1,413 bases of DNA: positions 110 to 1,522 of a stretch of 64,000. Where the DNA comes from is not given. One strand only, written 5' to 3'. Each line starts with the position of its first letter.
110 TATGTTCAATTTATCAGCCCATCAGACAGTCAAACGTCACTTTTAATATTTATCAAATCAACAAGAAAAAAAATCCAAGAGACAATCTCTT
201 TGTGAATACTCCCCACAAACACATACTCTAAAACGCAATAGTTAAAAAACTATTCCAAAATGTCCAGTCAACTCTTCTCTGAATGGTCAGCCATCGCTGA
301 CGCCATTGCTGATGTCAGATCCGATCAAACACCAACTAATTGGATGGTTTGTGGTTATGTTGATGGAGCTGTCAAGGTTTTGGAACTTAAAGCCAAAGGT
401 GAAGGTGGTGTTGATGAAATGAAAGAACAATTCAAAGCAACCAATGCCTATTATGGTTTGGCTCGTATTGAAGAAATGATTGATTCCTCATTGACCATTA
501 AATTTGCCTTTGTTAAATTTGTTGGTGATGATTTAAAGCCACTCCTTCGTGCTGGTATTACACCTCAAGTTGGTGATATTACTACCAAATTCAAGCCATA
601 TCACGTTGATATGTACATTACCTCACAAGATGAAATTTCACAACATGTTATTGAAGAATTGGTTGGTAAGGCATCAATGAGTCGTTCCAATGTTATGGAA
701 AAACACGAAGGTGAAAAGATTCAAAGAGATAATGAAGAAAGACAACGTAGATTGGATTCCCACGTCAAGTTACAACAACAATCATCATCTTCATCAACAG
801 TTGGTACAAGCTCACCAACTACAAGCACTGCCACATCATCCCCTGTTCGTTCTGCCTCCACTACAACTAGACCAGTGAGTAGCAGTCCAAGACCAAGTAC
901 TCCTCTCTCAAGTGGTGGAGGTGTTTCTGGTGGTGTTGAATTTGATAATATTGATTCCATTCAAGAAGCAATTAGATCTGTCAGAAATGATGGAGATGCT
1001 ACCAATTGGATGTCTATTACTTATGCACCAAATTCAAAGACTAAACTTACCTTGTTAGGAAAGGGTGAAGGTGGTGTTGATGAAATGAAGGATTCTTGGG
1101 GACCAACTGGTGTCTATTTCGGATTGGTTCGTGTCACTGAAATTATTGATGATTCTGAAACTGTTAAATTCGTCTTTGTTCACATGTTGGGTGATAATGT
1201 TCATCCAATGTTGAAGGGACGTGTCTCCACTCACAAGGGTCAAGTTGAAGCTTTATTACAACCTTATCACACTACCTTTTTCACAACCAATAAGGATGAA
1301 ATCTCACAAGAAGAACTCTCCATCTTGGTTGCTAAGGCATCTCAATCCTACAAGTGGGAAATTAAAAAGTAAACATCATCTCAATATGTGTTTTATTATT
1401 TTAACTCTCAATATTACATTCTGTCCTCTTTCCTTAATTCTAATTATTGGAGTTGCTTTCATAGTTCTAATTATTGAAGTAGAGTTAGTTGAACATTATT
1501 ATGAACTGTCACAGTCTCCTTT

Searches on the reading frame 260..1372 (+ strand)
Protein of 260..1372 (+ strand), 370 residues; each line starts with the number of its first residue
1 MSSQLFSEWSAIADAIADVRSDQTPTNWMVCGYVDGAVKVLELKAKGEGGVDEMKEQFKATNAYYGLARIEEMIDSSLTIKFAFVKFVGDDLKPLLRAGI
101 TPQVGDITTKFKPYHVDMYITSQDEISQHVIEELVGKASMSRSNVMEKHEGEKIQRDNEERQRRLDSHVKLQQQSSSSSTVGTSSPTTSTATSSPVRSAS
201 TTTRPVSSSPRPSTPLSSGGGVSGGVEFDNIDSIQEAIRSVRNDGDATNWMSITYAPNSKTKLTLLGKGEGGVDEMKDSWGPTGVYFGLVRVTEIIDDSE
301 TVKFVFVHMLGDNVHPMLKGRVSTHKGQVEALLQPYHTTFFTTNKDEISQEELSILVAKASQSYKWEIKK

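Call 20: search_protein_families(library=pfam, proteins=[window:260-1372:+], max_evalue=0.001)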
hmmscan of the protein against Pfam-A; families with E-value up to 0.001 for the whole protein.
window:260-1372:+ (370 aa): 1 family
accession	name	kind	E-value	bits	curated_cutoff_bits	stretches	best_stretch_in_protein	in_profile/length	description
PF00241.25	Cofilin_ADF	-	1.1e-42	145.1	22.4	2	234-353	1-122/125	Cofilin/tropomyosin-type actin-binding protein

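Call 33: list_cluster_members(proteins=[window:260-1369:+, window:3168-4889:+, window:13120-14211:-, window:16756-18861:+, window:45523-47532:-, window:41537-42532:-, window:42532-43617:-, window:40695-41534:+, window:34792-35193:-, window:55304-56086:-])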
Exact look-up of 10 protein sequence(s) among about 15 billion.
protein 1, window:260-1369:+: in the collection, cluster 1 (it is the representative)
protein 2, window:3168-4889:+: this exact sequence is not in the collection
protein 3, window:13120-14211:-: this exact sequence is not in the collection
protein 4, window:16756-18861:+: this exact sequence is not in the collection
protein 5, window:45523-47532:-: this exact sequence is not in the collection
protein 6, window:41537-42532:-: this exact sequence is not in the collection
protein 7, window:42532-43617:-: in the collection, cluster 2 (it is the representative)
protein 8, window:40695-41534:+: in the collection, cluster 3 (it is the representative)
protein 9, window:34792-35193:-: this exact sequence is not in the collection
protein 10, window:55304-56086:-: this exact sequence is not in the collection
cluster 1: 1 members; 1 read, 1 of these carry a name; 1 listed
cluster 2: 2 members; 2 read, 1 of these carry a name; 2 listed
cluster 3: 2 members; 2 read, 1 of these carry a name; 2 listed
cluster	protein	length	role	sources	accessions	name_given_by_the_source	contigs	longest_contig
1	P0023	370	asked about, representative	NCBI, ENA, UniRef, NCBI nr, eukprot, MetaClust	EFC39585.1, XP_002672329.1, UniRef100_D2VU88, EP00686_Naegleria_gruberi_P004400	actin binding protein [Naegleria gruberi] | Actin binding protein n=1 Tax=Naegleria gruberi TaxID=5762 RepID=D2VU88_NAEGR | XP_002672329.1 actin binding protein [Naegleria gruberi strain NEG-M]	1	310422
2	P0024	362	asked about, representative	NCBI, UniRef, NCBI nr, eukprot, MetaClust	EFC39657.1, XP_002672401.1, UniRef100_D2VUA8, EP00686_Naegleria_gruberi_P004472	LamG domain-containing protein [Naegleria gruberi] | LamG domain-containing protein n=1 Tax=Naegleria gruberi TaxID=5762 RepID=D2VUA8_NAEGR | XP_002672401.1 LamG domain-containing protein [Naegleria gruberi strain NEG-M]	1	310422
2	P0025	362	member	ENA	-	-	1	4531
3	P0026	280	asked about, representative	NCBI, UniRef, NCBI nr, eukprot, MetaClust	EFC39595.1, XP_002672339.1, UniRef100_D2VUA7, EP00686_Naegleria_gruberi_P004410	predicted protein [Naegleria gruberi] | Predicted protein n=1 Tax=Naegleria gruberi TaxID=5762 RepID=D2VUA7_NAEGR | uncharacterized protein NAEGRDRAFT_72594 [Naegleria gruberi]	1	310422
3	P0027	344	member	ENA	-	-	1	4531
